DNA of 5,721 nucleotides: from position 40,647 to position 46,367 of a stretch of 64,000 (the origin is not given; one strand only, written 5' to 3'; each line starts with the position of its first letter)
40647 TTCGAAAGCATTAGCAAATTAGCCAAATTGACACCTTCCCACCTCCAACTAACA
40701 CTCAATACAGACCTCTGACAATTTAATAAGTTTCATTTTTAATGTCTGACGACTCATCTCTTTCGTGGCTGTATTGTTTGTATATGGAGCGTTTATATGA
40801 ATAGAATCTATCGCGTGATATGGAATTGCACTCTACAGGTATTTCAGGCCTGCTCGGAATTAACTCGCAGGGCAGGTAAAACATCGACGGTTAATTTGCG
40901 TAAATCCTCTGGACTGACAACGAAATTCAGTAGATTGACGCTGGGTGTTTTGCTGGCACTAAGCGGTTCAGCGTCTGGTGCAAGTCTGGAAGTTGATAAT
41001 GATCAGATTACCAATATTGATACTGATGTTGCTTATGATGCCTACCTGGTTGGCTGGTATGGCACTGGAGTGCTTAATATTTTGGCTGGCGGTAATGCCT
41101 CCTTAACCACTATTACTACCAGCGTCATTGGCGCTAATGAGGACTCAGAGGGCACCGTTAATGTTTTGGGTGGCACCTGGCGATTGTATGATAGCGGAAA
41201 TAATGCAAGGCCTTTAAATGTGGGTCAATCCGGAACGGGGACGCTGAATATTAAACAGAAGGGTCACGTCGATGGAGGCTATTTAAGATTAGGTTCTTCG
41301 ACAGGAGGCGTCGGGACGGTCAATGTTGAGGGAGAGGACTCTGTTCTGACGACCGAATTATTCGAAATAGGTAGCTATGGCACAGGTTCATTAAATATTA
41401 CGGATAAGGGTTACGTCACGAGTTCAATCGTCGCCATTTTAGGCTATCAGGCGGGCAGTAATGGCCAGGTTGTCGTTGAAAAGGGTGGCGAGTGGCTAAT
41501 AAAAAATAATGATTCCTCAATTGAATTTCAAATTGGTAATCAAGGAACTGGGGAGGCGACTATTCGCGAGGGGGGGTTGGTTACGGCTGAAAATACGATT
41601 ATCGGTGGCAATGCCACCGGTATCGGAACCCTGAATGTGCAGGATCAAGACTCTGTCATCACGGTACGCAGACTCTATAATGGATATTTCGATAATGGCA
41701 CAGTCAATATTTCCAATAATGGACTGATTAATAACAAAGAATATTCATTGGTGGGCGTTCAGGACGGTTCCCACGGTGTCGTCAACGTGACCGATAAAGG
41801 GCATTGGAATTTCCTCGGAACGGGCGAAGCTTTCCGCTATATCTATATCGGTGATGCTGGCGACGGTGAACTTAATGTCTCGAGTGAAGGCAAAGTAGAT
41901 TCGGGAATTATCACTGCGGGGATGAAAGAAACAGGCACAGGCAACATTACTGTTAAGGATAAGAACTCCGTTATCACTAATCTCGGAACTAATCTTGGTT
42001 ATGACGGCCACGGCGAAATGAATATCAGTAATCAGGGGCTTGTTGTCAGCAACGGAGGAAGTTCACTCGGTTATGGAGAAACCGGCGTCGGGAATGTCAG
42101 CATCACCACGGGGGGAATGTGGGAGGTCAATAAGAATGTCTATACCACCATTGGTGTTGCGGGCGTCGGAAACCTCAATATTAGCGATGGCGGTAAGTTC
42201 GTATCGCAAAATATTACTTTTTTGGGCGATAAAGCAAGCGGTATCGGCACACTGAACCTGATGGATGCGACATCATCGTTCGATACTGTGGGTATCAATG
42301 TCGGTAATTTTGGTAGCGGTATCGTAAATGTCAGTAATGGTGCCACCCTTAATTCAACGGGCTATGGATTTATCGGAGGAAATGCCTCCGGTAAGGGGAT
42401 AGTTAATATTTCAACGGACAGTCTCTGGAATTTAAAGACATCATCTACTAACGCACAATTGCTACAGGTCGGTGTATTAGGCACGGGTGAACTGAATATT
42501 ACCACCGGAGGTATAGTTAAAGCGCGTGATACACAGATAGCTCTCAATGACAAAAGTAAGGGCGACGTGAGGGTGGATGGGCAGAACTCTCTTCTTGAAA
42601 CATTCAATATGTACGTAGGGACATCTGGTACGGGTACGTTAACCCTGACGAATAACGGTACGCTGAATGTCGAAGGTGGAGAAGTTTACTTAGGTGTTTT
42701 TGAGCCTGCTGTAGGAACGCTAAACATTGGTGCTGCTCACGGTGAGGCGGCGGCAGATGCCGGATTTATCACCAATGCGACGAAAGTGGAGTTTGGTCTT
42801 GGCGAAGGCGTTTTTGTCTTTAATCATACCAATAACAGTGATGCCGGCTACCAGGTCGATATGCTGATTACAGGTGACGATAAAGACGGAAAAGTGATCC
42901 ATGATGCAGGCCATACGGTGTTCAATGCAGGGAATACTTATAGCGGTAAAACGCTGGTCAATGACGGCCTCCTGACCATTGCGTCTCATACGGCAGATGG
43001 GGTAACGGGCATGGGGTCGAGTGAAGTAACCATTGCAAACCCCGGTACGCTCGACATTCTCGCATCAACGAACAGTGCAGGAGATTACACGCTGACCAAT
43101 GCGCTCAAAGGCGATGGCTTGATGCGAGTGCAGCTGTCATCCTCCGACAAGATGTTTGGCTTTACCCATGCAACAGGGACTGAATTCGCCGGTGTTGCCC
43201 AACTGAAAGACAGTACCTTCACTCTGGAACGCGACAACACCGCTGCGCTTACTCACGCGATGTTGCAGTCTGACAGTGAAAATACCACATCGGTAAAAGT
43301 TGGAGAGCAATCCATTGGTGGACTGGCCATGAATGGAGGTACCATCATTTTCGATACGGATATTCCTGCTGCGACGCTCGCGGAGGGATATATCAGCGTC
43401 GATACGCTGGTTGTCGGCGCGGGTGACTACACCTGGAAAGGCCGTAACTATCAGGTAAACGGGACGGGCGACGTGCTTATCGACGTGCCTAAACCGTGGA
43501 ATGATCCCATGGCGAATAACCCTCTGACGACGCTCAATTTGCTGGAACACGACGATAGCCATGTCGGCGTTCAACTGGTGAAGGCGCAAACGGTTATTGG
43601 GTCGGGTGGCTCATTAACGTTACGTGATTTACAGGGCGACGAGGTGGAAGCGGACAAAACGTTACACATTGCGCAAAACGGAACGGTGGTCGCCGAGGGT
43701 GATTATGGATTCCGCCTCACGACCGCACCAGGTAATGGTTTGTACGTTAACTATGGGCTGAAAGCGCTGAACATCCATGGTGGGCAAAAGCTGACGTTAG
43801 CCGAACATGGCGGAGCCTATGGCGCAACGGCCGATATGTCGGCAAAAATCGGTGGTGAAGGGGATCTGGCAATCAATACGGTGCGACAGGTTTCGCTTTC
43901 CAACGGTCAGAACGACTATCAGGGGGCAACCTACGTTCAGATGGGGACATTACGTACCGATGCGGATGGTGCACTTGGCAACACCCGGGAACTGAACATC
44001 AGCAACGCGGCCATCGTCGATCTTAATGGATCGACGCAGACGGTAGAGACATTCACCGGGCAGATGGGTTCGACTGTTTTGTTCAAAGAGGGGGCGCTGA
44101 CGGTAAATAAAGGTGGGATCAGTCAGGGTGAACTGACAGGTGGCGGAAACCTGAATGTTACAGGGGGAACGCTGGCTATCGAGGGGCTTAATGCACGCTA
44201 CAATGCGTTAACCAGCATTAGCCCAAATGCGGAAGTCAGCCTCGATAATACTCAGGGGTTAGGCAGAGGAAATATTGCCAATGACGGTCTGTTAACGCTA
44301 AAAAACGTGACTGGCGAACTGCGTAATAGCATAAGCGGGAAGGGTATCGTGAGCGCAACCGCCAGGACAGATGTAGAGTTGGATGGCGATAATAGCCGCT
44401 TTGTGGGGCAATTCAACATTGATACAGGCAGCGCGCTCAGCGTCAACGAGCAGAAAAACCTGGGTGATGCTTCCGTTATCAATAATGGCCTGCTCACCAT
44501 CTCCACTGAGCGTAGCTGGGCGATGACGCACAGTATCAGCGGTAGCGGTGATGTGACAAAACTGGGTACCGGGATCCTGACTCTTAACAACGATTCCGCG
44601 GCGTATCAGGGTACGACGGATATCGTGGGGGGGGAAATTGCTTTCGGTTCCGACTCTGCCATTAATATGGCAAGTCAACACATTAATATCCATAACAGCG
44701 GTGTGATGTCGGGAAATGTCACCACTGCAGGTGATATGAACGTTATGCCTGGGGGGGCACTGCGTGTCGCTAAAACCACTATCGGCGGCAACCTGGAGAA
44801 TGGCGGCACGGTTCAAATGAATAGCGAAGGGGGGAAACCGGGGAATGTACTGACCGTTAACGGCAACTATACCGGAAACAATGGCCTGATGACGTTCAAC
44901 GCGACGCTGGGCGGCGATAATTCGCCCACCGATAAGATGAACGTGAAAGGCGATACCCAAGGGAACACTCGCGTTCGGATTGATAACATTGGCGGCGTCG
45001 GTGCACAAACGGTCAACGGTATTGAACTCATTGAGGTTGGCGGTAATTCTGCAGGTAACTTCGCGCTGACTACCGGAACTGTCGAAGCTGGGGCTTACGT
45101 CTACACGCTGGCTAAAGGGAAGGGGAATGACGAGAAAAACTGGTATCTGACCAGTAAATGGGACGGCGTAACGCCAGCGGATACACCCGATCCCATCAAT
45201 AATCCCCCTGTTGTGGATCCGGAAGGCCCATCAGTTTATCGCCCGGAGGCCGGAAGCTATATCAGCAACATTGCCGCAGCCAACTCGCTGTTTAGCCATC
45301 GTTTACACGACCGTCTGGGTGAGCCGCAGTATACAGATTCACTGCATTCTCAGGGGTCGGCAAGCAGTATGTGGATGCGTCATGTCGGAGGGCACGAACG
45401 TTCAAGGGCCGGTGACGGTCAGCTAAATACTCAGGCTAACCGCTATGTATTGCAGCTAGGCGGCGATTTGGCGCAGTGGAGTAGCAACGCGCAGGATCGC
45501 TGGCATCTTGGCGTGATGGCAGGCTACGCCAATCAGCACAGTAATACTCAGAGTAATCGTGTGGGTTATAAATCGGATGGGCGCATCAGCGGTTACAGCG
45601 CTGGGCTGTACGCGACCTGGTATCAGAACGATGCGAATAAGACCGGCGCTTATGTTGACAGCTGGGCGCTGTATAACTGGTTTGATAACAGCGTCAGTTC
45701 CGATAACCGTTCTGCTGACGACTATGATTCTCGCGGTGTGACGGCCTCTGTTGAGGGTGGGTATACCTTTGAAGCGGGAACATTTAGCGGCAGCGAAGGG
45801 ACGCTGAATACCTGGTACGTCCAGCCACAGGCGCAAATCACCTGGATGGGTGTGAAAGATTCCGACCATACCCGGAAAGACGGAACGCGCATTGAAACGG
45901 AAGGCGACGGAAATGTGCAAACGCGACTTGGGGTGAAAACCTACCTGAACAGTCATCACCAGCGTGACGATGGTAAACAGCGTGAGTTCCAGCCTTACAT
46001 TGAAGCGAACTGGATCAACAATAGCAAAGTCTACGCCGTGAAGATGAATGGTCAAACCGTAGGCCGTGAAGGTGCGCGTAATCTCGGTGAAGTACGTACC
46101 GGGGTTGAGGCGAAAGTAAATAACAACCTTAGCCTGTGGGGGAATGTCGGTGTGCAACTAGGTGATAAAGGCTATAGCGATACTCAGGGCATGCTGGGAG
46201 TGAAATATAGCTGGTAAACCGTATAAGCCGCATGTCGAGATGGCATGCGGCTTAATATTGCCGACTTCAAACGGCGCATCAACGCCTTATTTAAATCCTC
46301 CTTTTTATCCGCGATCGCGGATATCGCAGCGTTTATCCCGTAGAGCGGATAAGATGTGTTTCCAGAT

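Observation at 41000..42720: Tandem 57-60 bp periodicity in the autotransporter passenger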

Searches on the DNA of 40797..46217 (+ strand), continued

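Call 67: get_annotated_region(hit=H48, flank=9000)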
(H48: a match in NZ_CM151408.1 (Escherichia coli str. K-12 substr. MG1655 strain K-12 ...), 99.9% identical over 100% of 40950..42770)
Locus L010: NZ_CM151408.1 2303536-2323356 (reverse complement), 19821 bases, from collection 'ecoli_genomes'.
description: Escherichia coli str. K-12 substr. MG1655 strain K-12 chromosome, whole genome shotgun sequence
organism: Escherichia coli str. K-12 substr. MG1655 strain K-12 substr. MG1655 (NCBI taxid 511145)
replicon: chromosome; assembly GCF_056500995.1
host: -; source: not applicable; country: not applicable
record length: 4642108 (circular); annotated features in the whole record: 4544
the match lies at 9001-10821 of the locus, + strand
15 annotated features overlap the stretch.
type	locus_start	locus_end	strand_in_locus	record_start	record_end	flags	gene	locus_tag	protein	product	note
CDS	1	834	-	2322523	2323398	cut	lsrF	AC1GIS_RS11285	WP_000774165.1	3-hydroxy-5-phosphonooxypentane-2,4-dione thiolase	-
CDS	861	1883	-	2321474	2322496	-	lsrB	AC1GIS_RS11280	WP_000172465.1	autoinducer 2 ABC transporter substrate-binding protein LsrB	-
CDS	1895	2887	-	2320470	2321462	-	lsrD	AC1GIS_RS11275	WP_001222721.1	autoinducer 2 ABC transporter permease LsrD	-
CDS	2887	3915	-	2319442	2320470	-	lsrC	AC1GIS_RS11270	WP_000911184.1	autoinducer 2 ABC transporter permease LsrC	-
CDS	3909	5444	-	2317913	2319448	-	lsrA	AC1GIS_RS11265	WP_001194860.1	autoinducer 2 ABC transporter ATP-binding protein LsrA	-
CDS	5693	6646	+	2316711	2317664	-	lsrR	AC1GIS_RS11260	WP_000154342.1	transcriptional regulator LsrR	-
CDS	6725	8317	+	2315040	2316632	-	lsrK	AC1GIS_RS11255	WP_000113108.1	autoinducer-2 kinase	-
CDS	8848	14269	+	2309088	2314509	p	-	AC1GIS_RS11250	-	ECSE_1600 family autotransporter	frameshifted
CDS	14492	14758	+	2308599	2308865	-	hipB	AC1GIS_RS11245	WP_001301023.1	type II toxin-antitoxin system antitoxin HipB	-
CDS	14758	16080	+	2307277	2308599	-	hipA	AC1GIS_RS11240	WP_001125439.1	type II toxin-antitoxin system serine/threonine protein kinase toxin HipA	-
CDS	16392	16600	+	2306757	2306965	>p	-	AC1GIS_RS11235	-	helix-turn-helix domain-containing protein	frameshifted; incomplete; partial in the middle of a contig; missing N-terminus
CDS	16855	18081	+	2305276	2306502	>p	ydeT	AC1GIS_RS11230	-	fimbria/pilus outer membrane usher protein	incomplete; partial in the middle of a contig; missing N-terminus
CDS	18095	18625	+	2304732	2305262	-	fimF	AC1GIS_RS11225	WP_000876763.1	type 1 fimbrial adaptor subunit FimF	-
CDS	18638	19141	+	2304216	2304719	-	fimG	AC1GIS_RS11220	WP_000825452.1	type 1 fimbrial minor subunit FimG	-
CDS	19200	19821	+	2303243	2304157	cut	ydeQ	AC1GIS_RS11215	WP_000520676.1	fimbrial protein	-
